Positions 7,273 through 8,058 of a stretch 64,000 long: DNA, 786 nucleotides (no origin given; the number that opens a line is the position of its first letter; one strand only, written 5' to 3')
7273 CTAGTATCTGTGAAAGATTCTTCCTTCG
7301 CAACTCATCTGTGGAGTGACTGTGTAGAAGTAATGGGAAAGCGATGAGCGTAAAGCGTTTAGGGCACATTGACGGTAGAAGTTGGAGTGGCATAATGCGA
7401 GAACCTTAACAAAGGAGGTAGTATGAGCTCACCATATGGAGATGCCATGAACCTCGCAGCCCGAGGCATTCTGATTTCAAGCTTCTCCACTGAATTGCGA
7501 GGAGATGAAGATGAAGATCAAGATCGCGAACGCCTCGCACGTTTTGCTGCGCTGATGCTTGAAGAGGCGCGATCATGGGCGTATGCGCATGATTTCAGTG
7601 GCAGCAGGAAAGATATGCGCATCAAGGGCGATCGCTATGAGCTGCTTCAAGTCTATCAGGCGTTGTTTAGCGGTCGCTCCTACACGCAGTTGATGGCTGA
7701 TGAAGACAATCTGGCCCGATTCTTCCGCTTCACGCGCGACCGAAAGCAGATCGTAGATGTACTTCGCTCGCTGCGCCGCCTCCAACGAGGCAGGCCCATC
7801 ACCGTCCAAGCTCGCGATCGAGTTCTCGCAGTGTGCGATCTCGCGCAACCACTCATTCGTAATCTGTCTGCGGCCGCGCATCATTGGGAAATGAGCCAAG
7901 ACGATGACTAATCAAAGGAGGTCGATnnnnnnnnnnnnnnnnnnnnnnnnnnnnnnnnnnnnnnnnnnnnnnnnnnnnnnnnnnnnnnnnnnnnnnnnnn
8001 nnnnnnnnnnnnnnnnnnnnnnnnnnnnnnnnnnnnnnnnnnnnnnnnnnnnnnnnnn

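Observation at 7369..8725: Promoter-driven operon of three tandem small paralogous proteins ending in oligo-aspartate tails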

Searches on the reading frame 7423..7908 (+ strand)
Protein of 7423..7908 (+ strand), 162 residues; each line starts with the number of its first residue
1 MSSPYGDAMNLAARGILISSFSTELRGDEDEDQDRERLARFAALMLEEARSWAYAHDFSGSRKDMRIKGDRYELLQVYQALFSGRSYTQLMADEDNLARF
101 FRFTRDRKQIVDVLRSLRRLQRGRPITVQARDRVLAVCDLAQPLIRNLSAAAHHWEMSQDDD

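Call 4: search_protein_families(library=pfam, proteins=[window:7423-7908:+], max_evalue=10)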
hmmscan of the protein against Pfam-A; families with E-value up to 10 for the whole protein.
window:7423-7908:+ (162 aa): 2 families
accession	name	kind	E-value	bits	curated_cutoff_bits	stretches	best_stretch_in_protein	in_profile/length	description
PF20168.4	PDS5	-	0.012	13.9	27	1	85-159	979-1040/1053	Sister chromatid cohesion protein PDS5 protein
PF22554.1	Chap-C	-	0.32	12.1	27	1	112-159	5-51/91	TY-Chap C-terminal domain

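Call 5: search_protein_families(library=ncbifam, proteins=[window:7423-7908:+], max_evalue=10)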
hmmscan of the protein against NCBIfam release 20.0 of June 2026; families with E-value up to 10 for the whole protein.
window:7423-7908:+ (162 aa): 0 families

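Call 10: find_encoding_contigs(protein=window:7423-7908:+, flank=10000)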
Protein window:7423-7908:+ (162 aa): 7 contigs read that carry it; 5 places shown.
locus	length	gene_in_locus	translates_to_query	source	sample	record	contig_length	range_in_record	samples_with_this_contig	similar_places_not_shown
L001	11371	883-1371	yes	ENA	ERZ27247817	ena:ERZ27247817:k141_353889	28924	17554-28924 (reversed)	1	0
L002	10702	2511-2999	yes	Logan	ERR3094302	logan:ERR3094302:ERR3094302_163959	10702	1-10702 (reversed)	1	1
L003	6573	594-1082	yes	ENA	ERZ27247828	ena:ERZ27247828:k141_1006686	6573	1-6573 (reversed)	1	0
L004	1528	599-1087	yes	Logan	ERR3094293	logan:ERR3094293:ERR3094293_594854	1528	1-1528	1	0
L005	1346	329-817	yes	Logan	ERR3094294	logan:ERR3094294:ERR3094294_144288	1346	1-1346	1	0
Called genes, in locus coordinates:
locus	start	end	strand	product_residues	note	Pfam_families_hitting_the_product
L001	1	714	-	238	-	?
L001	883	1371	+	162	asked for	-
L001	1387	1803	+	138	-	-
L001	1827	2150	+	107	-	-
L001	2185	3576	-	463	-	PF01406:tRNA-synt_1e, PF00133:tRNA-synt_1 (faint), PF09334:tRNA-synt_1g (weak), PF09190:DALR_2, PF23493:CysS_C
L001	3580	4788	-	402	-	PF01566:Nramp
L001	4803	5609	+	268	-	PF02683:DsbD_TM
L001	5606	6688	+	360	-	PF00578:AhpC-TSA, PF08534:Redoxin, PF13905:Thioredoxin_8, PF17991:Thioredoxin_10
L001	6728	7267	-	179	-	-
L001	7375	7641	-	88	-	-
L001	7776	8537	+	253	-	PF01628:HrcA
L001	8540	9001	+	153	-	PF01025:GrpE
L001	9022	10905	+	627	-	PF00012:HSP70, PF06723:MreB_Mbl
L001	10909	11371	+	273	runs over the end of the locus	-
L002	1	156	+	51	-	?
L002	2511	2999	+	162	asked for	-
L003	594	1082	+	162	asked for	-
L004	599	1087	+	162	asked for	-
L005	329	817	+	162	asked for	-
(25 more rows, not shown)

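Call 11: find_homologous_proteins(query=window:7423-7908:+, max_evalue=0.01)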
Query window:7423-7908:+ (162 aa): 2 proteins with E <= 0.01 among 273 candidates.
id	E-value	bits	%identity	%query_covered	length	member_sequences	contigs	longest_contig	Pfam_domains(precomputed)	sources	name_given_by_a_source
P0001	1.7e-99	348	100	100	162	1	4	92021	-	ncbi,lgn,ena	-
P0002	1.0e-33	134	48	100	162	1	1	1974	-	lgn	-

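Call 12: find_encoding_contigs(protein=P0002, flank=10000)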
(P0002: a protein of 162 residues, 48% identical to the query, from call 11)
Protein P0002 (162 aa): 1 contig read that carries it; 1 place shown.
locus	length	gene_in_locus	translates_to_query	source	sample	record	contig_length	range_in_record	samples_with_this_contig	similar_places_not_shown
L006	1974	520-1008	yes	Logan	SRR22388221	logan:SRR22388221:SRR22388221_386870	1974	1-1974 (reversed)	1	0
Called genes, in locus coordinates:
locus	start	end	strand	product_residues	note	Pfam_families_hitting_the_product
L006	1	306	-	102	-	?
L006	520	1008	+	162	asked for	-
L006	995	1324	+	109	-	-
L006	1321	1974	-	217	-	?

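Call 14: list_cluster_members(proteins=[window:7423-7908:+, window:7927-8340:+, window:8367-8687:+])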
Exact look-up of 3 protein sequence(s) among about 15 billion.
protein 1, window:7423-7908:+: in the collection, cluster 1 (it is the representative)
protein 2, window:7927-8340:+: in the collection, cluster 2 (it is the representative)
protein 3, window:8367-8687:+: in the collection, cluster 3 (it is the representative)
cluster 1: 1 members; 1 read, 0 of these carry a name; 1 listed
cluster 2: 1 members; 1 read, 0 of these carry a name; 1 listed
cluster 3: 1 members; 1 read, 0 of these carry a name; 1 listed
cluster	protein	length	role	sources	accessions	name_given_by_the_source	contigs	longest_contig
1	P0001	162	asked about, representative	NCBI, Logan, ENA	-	-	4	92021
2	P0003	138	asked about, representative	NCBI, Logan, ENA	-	-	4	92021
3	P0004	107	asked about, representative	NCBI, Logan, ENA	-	-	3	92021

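Call 18: find_related_loci(query=A1, collection=genome_contigs, flank=6000)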
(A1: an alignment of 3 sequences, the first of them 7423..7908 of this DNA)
Query A1 (162 aa) in genome_contigs; peptide patterns used: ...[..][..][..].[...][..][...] (x = any residue, [..] = any of these).
57 stretches matched a pattern, but none encodes a relative of the query by tblastn (E <= 1e-3).
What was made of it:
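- Tried and rejected: The genome_contigs scan with the family pattern gave no hit (call 18).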

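Call 33: search_protein_representatives(alignment_id=A1)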
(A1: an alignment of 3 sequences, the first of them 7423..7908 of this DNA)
Query: 3 sequences, 162 profile positions. Proteins with E-value up to 0.001 (for the whole library): 8; up to 1e-10: 4; up to 1e-30: 2. The best 8 are listed.
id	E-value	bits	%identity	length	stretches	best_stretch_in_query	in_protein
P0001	8.7e-84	295.9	-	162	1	1-162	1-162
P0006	4.1e-47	176.6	-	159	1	1-162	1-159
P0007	1.2e-12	64.6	-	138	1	1-146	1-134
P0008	2.8e-11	60.1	-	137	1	1-146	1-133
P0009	4.4e-10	56.2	-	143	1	1-145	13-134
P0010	1.2e-07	48.3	-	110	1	100-162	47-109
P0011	1.4e-05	41.6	-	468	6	90-139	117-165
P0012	6.1e-05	39.5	-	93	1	81-147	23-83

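Call 38: find_encoding_contigs(protein=P0006, flank=10000)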
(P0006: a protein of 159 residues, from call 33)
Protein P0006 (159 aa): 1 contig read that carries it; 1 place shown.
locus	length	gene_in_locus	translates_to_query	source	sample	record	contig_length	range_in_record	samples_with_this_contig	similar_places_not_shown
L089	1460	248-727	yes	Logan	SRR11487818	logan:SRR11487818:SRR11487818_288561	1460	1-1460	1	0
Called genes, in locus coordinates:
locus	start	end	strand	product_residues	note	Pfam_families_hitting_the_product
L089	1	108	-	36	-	?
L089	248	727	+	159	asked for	-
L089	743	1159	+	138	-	-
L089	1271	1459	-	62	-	?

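Call 39: find_encoding_contigs(protein=P0010, flank=10000)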
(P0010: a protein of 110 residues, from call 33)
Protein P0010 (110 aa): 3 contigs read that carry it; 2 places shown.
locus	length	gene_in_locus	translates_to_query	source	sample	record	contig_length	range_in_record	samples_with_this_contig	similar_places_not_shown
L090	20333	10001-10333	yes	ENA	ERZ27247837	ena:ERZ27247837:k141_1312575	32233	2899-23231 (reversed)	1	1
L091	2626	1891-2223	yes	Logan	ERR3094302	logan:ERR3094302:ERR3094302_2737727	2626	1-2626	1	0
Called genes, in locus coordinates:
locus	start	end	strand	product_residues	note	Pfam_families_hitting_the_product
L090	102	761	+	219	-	PF00702:Hydrolase, PF13419:HAD_2, PF13242:Hydrolase_like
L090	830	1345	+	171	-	PF12158:DUF3592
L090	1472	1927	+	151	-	PF02381:MraZ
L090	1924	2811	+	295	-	PF01795:Methyltransf_5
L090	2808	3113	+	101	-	-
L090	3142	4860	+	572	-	PF03717:PBP_dimer, PF00905:Transpeptidase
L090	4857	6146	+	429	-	PF08245:Mur_ligase_M, PF02875:Mur_ligase_C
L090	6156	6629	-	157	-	PF18143:HAD_SAK_2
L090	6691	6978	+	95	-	-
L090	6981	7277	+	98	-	-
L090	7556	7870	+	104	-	PF00829:Ribosomal_L21p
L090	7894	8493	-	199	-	PF01751:Toprim (faint), PF21176:RecR_HhH, PF02132:RecR_ZnF (weak), PF13662:Toprim_4, PF21175:RecR_C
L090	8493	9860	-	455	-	PF00772:DnaB, PF03796:DnaB_C, PF13481:AAA_25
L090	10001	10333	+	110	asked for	-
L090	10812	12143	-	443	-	PF01921:tRNA-synt_1f (faint), PF01406:tRNA-synt_1e, PF09334:tRNA-synt_1g (weak), PF00133:tRNA-synt_1 (weak), PF09334:tRNA-synt_1g (weak), PF09190:DALR_2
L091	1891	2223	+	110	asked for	-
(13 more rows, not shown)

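Call 48: find_related_loci(query=A3, collection=metagenome_contigs, flank=6000)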
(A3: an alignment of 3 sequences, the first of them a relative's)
Query A3 (107 aa) in metagenome_contigs; peptide patterns used: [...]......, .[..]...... (x = any residue, [..] = any of these).
175 stretches matched a pattern, but none encodes a relative of the query by tblastn (E <= 1e-3).

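Call 49: find_related_loci(query=A3, collection=viral_contigs, flank=5000)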
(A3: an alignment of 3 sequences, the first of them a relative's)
Query A3 (107 aa) in viral_contigs; peptide patterns used: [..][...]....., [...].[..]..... (x = any residue, [..] = any of these).
55 stretches matched a pattern, but none encodes a relative of the query by tblastn (E <= 1e-3).

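Call 51: predict_structure(alignment_id=A2)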
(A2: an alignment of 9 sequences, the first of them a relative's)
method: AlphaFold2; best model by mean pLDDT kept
length: 162 residues; sequences in the alignment: 9
mean_pLDDT: 74.8   pTM: 0.69
mean pLDDT of the five models: 74.8, 73.3, 71.3, 67.4, 65.7
residues with pLDDT >= 90: 37; 70-90: 78; 50-70: 24; < 50: 23
segments of 3 or more residues with pLDDT < 50: 55-77
pLDDT, mean of each block of 10 residues (from residue 1): 71 89 84 82 85 49 34 47 70 79 76 90 92 90 82 78 66
secondary structure, 60 per line:
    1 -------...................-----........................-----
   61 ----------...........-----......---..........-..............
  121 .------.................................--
elements in order: H8-26 H32-55 H71-81 H87-92 H96-105 H107-121 H128-160
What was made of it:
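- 7423..7911 (+): P1: 162 aa, soluble, all-helical, with the conserved N-terminus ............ The tail QDDD is encoded at 7897-7908. AF2 gives pLDDT 74.8 and pTM 0.69, seven helices, with residues 55-77 disordered (call 51).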

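Call 53: find_related_loci(query=A4, collection=metagenome_contigs, flank=6000)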
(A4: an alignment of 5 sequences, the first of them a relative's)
Query A4 (138 aa) in metagenome_contigs; peptide patterns used: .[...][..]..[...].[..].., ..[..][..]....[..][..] (x = any residue, [..] = any of these).
79 stretches matched a pattern, but none encodes a relative of the query by tblastn (E <= 1e-3).
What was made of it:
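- Tried and rejected: JGI metagenome scans with the P3 and P2 alignments and a viral-contig scan with the P3 alignment gave none (calls 48, 49, 53).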

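Call 55: fold_search(model_id=the predicted structure, library=pdb)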
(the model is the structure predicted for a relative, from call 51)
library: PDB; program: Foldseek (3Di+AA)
matches with E <= 10: 260; with E <= 0.001: 0
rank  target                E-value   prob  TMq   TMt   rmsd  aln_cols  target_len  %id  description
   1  6egc                  3.5e-01  0.20  0.21  0.22  14.8       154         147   16  Single-chain version of 2L4HC2_23 (PDB 5J0K) (released 2019-05-29)
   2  6xz3                  6.1e-01  0.57  0.35  0.43   7.6       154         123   14  Crystal structure of TLNRD1 4-helix bundle (released 2020-05-27)
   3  8fe1_A                1.3e+00  0.15  0.26  0.15  13.4       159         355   14  Alpha1/BetaB Heteromeric Glycine Receptor in 1 mM Glycine 20 uM Ivermectin State (released 2023-03-22)
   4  7ae9_A                1.3e+00  0.14  0.26  0.28  10.7       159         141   14  Crystal structure of mono-AMPylated HEPN(R46E) toxin in complex with MNT antitoxin (released 2020-12-30)
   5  2zd9_D                1.3e+00  0.09  0.24  0.18  19.5       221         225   13  Structure of a Bacterial Cyclic-Nucleotide Regulated Ion Channel (released 2008-12-02)
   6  5x56_B                1.5e+00  0.57  0.39  0.53   5.1       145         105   14  Crystal structure of PSB27 from Arabidopsis thaliana (released 2017-12-27)
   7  4w8p_A                1.5e+00  0.51  0.39  0.24   5.8       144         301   12  Crystal structure of RIAM TBS1 in complex with talin R7R8 domains (released 2014-12-03)
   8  9e2h_B                1.5e+00  0.10  0.23  0.15  17.3       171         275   11  Variediene synthase hexameric prenyltransferase core (released 2025-05-21)
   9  1vg4_A                1.5e+00  0.07  0.18  0.14  16.3       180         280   15  Crystal Structure Of Octaprenyl Pyrophosphate Synthase From Hyperthermophilic Thermotoga Maritima F132A/L128A mutant (released 2004-05-18)
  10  4pir_C                1.5e+00  0.07  0.18  0.10  18.1       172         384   13  X-ray structure of the mouse serotonin 5-HT3 receptor (released 2014-08-06)
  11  9e2h_C                1.6e+00  0.10  0.23  0.15  17.8       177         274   10  Variediene synthase hexameric prenyltransferase core (released 2025-05-21)
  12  9e2l_E                1.6e+00  0.09  0.22  0.15  17.1       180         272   11  Variediene synthase with one cyclase (conformation 2) (released 2025-05-21)
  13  5fzt_A                1.7e+00  0.35  0.36  0.22   7.6       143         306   14  The crystal structure of R7R8 in complex with a DLC1 fragment. (released 2016-04-27)
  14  6ne0_A                1.9e+00  0.15  0.26  0.12  14.1       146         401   16  Structure of double-stranded target DNA engaged Csy complex from Pseudomonas aeruginosa (PA-14) (released 2018-12-26)
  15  3u9j_A                1.9e+00  0.09  0.25  0.25  19.6       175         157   10  Crystal structure of oxidized human FBXL5 hemerythrin like domain (released 2012-02-22)
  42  7ae8_B                3.4e+00  0.09  0.29  0.30   9.1       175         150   15  Crystal structure of HEPN(R102A) toxin (released 2020-12-30)
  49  3v5y_C                3.6e+00  0.06  0.21  0.22  19.2       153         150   14  Structure of FBXL5 hemerythrin domain, P2(1) cell (released 2012-01-25)
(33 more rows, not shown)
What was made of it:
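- On HEPN domain toxins: Foldseek gives 7ae9/7ae8 at probability 0.09-0.14 and TM below 0.3 (call 55).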

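Call 60: search_protein_families(library=phrogs, proteins=[window:7423-7908:+], max_evalue=1)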
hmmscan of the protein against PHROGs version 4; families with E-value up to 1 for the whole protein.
window:7423-7908:+ (162 aa): 1 family
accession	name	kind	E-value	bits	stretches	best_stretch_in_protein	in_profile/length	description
phrog_37635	-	unknown function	0.032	14.4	1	56-121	118-182/348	-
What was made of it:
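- On DNA-mimic anti-restriction proteins (Ocr/ArdA): Pfam and PHROGs give none (calls 4, 60).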

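Call 61: search_protein_families(library=padloc, proteins=[window:7423-7908:+], max_evalue=1)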
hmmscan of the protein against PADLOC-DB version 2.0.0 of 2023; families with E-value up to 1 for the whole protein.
window:7423-7908:+ (162 aa): 0 families
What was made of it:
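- On Polymorphic-toxin immunity arrays: There is no Pfam or PADLOC match (calls 4, 61).
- There is no TA family hit (calls 4, 5, 61).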

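Call 62: search_solved_structures(query=A4, max_evalue=10)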
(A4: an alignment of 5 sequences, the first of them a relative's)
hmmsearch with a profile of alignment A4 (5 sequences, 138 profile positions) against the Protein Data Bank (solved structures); distinct sequences matched with E-value up to 10: 1.
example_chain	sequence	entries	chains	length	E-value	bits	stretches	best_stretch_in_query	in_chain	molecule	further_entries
3dnp_A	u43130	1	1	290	1.1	12.3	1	18-69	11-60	Stress response protein yhaX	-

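Call 63: search_solved_structures(query=A3, max_evalue=10)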
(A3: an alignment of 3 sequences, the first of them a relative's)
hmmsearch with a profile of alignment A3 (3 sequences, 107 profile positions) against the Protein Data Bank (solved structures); distinct sequences matched with E-value up to 10: 6.
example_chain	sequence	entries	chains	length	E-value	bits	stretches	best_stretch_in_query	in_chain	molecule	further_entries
4cdp_A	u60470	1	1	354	0.052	16.8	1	40-82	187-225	PUTATIVE HEME/HEMOGLOBIN TRANSPORT PROTEIN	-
1u9t_A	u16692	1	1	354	0.071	16.4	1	40-82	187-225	putative heme/hemoglobin transport protein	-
8gs7_A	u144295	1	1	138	0.49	13.7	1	43-103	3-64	Major ampullate spidroin 2 variant 3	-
5myj_AH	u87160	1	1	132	0.78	13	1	35-100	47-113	30S ribosomal protein S8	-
9ngx_A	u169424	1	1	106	1.3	12.3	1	42-66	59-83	La-related protein 6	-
2mtf_A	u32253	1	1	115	1.4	12.2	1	42-66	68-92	La-related protein 6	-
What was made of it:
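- Tried and rejected: PDB sequence profiles for the P2 and P3 families gave nothing (calls 62, 63).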

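Call 64: fold_search(model_id=the predicted structure, library=viral)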
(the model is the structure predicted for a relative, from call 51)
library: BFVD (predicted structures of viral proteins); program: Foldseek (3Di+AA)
matches with E <= 10: 195; with E <= 0.001: 0
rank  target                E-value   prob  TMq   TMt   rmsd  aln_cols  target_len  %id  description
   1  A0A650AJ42            3.1e-01  0.18  0.22  0.13  19.0       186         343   17  (no name in the UniProt tables at hand)
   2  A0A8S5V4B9            4.8e-01  0.85  0.40  0.43   7.2       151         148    7  Nucleoporin [Siphoviridae sp. ctNHg2]
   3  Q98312                4.8e-01  0.25  0.26  0.12  14.4       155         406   17  MC146R [Molluscum contagiosum virus subtype 1]
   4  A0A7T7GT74            5.6e-01  0.23  0.27  0.09  17.6       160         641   15  (no name in the UniProt tables at hand)
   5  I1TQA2                6.9e-01  0.14  0.19  0.22  19.8       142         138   15  (no name in the UniProt tables at hand)
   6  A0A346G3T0            1.4e+00  0.12  0.24  0.23  14.1       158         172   10  (no name in the UniProt tables at hand)
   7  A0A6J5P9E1            1.6e+00  0.11  0.23  0.21  14.9       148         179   13  Uncharacterized protein [uncultured Caudovirales phage]
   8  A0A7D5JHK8            1.6e+00  0.09  0.24  0.10  16.7       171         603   17  Capsid maturation protease [Streptomyces phage Eklok]
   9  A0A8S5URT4            1.7e+00  0.14  0.28  0.28  15.1       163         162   13  Uncharacterized protein [Siphoviridae sp. ctksc2]
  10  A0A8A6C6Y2            1.7e+00  0.12  0.23  0.23  11.8       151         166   12  (no name in the UniProt tables at hand)
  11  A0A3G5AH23            1.9e+00  0.11  0.27  0.32  13.5       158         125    9  Uncharacterized protein [Satyrvirus sp.]
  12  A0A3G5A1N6            1.9e+00  0.09  0.24  0.19  19.1       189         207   10  Uncharacterized protein [Harvfovirus sp.]
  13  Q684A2                2.0e+00  0.23  0.33  0.40   7.5       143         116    8  (no name in the UniProt tables at hand)
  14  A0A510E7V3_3          2.0e+00  0.10  0.24  0.05  21.2       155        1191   17  (no name in the UniProt tables at hand)
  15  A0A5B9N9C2            2.1e+00  0.11  0.28  0.06  12.4       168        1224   10  Hinge connector of long tail fiber distal connector [Aeromonas phage 4_4572]
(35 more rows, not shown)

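Call 72: find_encoding_contigs(protein=P0007, flank=4000, max_places=4)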
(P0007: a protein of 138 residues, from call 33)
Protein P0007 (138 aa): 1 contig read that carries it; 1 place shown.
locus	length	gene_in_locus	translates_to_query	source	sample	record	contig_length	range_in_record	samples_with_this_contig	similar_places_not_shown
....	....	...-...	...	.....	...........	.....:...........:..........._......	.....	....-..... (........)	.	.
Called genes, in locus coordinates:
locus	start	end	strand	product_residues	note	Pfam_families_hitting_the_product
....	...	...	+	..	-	-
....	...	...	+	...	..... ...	-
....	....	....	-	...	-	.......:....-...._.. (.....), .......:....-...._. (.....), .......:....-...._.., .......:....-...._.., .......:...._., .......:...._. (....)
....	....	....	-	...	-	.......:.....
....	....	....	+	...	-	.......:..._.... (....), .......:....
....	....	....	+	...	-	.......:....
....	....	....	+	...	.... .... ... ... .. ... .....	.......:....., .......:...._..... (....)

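Call 73: find_encoding_contigs(protein=P0009, flank=4000, max_places=4)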
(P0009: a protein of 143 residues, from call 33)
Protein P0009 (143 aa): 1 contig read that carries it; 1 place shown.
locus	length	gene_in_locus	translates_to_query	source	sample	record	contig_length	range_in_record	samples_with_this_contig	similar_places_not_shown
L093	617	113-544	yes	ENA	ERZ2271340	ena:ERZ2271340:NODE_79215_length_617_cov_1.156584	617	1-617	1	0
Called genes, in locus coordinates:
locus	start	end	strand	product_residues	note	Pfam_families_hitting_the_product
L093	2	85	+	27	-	?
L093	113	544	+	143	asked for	-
